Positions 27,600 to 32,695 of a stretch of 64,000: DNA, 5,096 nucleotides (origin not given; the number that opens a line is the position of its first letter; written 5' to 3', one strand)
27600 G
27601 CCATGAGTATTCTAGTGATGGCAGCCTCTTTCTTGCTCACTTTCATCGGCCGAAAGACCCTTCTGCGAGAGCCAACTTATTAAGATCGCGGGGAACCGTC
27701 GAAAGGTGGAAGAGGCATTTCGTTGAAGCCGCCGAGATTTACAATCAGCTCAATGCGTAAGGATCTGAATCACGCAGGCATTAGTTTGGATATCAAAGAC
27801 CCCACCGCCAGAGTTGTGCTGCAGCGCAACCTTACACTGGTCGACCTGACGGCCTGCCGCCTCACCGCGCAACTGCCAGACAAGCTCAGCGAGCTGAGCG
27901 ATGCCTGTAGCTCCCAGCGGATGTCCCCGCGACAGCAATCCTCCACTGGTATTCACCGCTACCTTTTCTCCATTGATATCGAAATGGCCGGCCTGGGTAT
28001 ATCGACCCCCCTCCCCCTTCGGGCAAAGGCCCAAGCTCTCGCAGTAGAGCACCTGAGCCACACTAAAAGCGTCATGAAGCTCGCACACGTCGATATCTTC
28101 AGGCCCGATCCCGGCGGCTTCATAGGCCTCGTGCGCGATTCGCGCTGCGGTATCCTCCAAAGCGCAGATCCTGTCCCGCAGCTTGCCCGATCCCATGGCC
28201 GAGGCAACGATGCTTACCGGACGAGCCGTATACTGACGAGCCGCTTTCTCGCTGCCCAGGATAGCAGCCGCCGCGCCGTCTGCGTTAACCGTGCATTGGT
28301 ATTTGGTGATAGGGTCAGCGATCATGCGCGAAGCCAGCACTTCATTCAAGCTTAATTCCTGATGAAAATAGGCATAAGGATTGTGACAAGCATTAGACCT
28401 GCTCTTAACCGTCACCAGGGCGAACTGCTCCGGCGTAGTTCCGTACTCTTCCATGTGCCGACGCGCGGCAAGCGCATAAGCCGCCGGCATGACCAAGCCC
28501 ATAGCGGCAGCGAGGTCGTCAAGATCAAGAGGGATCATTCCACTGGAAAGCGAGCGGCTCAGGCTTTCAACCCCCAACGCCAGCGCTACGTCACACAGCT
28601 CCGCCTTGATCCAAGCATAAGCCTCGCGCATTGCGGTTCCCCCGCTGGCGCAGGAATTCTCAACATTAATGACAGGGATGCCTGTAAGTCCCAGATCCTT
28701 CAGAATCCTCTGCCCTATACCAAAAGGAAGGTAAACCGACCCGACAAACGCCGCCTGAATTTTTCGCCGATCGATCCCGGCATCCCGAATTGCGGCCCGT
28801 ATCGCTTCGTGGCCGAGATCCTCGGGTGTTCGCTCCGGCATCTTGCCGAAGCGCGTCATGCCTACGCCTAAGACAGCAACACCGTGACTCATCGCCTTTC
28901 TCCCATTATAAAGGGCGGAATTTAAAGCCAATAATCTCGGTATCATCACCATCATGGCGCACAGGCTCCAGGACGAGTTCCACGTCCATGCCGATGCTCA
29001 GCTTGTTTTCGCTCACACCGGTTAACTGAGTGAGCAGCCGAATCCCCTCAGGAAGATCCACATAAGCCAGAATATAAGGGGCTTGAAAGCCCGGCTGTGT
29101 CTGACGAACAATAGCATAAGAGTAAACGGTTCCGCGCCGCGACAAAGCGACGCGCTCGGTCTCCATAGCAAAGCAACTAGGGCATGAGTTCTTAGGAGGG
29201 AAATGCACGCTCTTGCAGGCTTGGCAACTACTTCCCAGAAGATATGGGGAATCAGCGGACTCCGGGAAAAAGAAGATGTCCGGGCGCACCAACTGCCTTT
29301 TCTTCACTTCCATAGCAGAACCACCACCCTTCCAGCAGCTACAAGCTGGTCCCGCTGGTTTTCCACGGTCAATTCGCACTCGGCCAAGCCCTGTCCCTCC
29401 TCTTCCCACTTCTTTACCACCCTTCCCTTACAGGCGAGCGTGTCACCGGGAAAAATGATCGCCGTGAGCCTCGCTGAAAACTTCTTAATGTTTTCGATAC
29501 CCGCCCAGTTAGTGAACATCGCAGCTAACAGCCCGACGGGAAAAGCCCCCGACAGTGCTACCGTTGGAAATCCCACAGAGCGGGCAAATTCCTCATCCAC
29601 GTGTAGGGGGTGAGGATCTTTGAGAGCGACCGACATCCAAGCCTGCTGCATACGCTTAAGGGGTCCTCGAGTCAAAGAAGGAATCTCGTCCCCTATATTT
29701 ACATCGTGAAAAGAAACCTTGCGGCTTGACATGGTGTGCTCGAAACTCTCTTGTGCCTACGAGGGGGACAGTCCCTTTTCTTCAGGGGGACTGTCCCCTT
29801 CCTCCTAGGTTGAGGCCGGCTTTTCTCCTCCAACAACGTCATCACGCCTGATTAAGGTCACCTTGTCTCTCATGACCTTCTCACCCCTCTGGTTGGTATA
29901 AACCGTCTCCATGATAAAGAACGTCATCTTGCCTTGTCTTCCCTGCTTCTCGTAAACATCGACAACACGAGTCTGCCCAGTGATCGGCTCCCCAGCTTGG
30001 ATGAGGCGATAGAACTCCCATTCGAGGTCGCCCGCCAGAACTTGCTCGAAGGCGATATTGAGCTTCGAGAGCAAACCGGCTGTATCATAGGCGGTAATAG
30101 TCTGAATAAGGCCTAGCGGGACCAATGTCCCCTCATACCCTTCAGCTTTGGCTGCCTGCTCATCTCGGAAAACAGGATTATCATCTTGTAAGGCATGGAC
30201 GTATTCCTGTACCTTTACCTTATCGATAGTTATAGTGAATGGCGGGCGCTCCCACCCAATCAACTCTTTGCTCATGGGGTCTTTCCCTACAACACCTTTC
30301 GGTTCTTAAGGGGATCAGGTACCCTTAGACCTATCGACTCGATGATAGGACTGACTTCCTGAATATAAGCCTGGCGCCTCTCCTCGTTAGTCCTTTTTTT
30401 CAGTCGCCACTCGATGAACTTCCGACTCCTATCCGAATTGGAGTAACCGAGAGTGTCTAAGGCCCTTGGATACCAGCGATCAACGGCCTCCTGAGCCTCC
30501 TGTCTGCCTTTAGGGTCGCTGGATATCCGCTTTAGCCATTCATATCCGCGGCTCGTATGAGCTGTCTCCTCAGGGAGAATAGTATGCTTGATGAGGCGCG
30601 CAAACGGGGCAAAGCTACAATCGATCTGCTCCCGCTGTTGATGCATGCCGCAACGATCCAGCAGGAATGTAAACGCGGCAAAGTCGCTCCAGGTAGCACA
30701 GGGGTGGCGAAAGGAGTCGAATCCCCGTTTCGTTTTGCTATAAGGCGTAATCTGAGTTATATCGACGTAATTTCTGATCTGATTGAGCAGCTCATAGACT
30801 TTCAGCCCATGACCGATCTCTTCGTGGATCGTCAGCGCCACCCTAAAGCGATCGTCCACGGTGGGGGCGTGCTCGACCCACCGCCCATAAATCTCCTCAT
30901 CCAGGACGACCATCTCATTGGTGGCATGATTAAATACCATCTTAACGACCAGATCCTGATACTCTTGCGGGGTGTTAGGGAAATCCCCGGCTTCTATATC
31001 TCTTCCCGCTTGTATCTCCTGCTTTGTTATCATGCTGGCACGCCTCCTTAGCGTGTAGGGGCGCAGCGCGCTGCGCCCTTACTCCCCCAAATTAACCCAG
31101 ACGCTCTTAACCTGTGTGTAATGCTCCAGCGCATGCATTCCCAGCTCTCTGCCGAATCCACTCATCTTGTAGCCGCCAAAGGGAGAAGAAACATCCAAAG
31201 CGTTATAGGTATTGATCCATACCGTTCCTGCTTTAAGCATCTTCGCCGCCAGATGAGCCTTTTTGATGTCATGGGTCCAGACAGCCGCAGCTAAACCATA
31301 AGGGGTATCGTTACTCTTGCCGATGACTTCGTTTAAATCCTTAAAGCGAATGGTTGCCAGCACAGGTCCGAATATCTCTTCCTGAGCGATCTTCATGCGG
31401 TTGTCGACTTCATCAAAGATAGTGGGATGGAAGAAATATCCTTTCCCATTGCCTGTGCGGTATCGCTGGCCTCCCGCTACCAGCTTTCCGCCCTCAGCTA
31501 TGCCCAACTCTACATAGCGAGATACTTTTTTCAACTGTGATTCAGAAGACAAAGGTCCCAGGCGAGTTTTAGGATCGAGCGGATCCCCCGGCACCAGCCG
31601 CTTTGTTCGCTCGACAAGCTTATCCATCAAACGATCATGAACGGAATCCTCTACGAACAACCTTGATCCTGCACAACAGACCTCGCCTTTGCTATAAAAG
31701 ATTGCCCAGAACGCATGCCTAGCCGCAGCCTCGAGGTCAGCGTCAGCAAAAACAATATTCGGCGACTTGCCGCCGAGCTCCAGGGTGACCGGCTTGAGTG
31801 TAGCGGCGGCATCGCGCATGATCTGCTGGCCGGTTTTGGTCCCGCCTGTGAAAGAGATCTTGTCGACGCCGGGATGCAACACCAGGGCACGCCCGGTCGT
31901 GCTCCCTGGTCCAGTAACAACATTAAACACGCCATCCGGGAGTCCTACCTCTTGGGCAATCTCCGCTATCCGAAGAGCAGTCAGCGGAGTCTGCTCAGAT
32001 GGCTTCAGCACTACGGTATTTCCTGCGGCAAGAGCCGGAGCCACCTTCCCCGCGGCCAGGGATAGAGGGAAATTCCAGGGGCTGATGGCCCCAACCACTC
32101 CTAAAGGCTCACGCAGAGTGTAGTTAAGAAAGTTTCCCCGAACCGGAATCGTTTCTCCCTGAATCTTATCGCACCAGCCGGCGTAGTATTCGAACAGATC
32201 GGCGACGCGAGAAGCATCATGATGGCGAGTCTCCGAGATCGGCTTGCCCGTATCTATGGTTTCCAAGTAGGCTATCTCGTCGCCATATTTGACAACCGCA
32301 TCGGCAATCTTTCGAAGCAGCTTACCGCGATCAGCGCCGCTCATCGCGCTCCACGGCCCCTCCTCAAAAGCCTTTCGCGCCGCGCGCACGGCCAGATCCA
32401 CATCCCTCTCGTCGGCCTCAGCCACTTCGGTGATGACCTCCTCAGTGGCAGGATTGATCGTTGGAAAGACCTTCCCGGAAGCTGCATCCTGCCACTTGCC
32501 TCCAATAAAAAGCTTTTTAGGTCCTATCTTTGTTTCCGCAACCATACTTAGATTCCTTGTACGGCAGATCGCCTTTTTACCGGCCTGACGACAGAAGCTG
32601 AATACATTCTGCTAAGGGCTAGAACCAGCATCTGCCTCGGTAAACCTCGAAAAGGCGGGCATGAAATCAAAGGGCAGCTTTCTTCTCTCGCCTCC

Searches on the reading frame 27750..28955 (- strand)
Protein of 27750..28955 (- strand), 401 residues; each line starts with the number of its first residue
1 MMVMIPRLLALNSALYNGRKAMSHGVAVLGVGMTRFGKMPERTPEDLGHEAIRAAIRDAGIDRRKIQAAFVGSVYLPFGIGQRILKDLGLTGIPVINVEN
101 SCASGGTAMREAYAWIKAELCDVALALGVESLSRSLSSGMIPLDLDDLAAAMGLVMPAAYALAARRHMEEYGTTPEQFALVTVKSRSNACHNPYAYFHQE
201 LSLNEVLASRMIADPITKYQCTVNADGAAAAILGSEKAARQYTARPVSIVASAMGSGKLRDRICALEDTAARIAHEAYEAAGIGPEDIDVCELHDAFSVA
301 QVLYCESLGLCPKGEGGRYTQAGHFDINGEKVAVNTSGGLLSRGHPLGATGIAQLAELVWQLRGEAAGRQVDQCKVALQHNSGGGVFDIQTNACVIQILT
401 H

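Call 78: search_protein_families(library=pfam, proteins=[window:27750-28955:-], max_evalue=0.0001)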
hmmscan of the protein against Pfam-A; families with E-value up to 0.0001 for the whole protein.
window:27750-28955:- (401 aa): 5 families
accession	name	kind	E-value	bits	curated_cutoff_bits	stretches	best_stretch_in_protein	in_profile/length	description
PF22691.2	Thiolase_C_1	-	1.9e-40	138.4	28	1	269-386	19-134/144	Thiolase C-terminal domain-like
PF00108.29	Thiolase_N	-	4.7e-18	65.9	26.4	1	26-233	1-256/260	Thiolase, N-terminal domain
PF02803.24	Thiolase_C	-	2.1e-11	44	27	1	273-367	27-102/123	Thiolase, C-terminal domain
PF00109.32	ketoacyl-synt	-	1.5e-05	25.1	20.8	1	60-135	138-207/252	Beta-ketoacyl synthase, N-terminal domain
PF02801.28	Ketoacyl-synt_C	-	8.7e-05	22.9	20.8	0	267-295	24-52/119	Beta-ketoacyl synthase, C-terminal domain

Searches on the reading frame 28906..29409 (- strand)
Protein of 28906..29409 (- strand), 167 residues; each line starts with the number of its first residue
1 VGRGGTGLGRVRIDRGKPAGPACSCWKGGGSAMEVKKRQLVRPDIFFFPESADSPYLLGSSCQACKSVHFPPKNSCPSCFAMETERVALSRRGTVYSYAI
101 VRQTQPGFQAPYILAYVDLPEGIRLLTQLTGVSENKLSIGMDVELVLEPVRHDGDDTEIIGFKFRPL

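Call 78: search_protein_families(library=pfam, proteins=[window:28906-29409:-], max_evalue=0.0001)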
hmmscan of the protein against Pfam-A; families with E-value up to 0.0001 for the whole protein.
window:28906-29409:- (167 aa): 2 families
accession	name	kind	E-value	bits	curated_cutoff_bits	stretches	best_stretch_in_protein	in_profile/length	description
PF01796.24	OB_ChsH2_C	-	8.6e-19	67.7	27.1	1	87-147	2-64/65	ChsH2, C-terminal OB-fold domain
PF12172.15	zf-ChsH2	-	2.5e-09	37.2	23.2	1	51-81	3-33/37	ChsH2, rubredoxin-like zinc ribbon domain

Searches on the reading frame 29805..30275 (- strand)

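Call 78: search_protein_families(library=pfam, proteins=[window:29805-30275:-], max_evalue=0.0001)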
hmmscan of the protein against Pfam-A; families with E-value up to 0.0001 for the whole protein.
window:29805-30275:- (156 aa): 1 family
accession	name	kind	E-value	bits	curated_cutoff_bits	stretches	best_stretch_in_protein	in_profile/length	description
PF13452.11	FAS1_DH_region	-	8.3e-28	97.6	22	1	5-136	2-131/132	FAS1-like, dehydratase domain region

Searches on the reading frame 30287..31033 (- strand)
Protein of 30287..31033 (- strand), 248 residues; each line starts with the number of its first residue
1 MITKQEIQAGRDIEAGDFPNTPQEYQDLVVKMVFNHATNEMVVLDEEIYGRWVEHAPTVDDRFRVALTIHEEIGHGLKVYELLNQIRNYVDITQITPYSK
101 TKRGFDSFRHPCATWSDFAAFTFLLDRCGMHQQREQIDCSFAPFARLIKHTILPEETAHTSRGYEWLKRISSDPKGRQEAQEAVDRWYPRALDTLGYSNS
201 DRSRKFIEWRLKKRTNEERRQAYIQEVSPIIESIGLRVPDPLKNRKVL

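Call 78: search_protein_families(library=pfam, proteins=[window:30287-31033:-], max_evalue=0.0001)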
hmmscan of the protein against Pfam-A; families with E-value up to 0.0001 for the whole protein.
window:30287-31033:- (248 aa): 1 family
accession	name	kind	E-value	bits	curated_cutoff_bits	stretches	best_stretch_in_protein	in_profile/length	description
PF05138.18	PaaA_PaaC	-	5e-29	101.7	28.5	1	21-240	10-227/263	Phenylacetic acid catabolic protein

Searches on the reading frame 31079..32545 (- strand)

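Call 78: search_protein_families(library=pfam, proteins=[window:31079-32545:-], max_evalue=0.0001)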
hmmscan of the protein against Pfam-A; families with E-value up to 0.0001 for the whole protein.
window:31079-32545:- (488 aa): 1 family
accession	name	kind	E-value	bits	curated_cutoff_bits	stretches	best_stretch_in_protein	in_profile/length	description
PF00171.27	Aldedh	-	1.6e-189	630.7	23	1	18-482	1-461/461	Aldehyde dehydrogenase family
